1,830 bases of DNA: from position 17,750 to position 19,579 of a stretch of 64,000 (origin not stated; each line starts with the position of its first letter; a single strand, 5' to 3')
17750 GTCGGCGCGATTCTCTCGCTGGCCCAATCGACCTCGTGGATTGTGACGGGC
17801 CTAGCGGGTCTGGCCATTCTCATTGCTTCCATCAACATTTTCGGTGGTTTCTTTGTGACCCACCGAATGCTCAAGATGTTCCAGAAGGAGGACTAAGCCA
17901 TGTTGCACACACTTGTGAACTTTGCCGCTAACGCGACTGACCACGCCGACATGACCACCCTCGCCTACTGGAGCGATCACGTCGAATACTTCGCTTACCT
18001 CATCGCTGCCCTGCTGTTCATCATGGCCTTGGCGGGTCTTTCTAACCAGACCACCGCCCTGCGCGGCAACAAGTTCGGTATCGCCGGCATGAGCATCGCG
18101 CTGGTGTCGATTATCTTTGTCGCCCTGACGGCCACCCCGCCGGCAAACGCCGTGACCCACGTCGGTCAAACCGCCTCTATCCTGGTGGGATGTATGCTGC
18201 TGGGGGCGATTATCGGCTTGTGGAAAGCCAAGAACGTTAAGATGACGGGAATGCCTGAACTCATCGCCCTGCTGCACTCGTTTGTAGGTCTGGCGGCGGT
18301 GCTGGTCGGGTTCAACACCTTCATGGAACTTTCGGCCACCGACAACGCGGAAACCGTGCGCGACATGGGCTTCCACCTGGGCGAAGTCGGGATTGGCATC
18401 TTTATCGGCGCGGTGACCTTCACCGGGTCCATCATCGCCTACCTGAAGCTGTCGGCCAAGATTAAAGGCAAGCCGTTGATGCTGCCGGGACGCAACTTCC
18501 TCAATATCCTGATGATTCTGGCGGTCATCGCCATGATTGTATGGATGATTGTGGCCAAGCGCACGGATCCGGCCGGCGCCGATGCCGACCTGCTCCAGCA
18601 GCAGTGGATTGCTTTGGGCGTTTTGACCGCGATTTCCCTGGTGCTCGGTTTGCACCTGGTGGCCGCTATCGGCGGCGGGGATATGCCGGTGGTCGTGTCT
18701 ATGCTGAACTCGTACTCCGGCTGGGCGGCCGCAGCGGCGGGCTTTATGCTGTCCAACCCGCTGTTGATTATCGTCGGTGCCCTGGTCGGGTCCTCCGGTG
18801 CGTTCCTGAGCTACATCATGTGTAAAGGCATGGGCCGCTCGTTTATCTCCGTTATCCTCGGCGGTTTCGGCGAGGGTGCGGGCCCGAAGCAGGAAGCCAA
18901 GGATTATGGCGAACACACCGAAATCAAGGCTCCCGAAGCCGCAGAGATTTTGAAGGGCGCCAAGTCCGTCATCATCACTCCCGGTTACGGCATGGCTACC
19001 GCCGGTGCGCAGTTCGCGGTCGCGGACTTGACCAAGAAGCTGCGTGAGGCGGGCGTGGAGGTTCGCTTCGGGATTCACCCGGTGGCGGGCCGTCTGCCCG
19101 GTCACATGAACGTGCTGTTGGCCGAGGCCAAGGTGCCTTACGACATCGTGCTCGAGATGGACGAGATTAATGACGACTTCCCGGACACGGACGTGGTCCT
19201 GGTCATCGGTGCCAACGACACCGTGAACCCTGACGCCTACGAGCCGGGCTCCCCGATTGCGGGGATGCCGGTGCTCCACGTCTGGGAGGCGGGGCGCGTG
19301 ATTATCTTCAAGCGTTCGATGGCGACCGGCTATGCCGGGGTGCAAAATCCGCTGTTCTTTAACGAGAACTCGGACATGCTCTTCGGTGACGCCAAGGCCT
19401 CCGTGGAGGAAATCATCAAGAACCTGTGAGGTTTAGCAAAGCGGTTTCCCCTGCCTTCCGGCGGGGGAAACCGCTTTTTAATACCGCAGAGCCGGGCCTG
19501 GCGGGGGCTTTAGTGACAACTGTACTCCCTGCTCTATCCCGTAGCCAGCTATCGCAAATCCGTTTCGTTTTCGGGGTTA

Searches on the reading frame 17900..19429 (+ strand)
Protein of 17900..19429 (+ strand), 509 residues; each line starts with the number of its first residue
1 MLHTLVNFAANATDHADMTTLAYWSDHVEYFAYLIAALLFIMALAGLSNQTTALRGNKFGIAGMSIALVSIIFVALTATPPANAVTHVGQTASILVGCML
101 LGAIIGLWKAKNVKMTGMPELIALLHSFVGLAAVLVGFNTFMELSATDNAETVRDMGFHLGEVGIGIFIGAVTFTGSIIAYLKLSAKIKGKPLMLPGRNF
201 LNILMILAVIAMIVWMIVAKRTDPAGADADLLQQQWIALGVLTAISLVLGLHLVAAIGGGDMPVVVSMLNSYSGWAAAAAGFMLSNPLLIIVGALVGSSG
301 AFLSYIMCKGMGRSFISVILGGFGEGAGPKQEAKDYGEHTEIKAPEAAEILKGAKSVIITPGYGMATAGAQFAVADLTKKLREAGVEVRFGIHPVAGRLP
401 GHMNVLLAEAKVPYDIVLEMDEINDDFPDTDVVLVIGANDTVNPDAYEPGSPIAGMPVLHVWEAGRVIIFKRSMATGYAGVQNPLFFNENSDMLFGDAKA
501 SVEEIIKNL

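Call 3: search_protein_families(library=pfam, proteins=[window:17900-19429:+], max_evalue=0.01)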
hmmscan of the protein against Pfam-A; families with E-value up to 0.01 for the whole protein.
window:17900-19429:+ (509 aa): 2 families
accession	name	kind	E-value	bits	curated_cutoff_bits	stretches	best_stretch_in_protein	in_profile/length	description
PF02233.22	PNTB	-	1.6e-187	624.5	31.7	1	31-507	3-455/456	NAD(P) transhydrogenase beta subunit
PF00205.28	TPP_enzyme_M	-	0.0043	17.2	30.4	0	346-439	3-87/137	Thiamine pyrophosphate enzyme, central domain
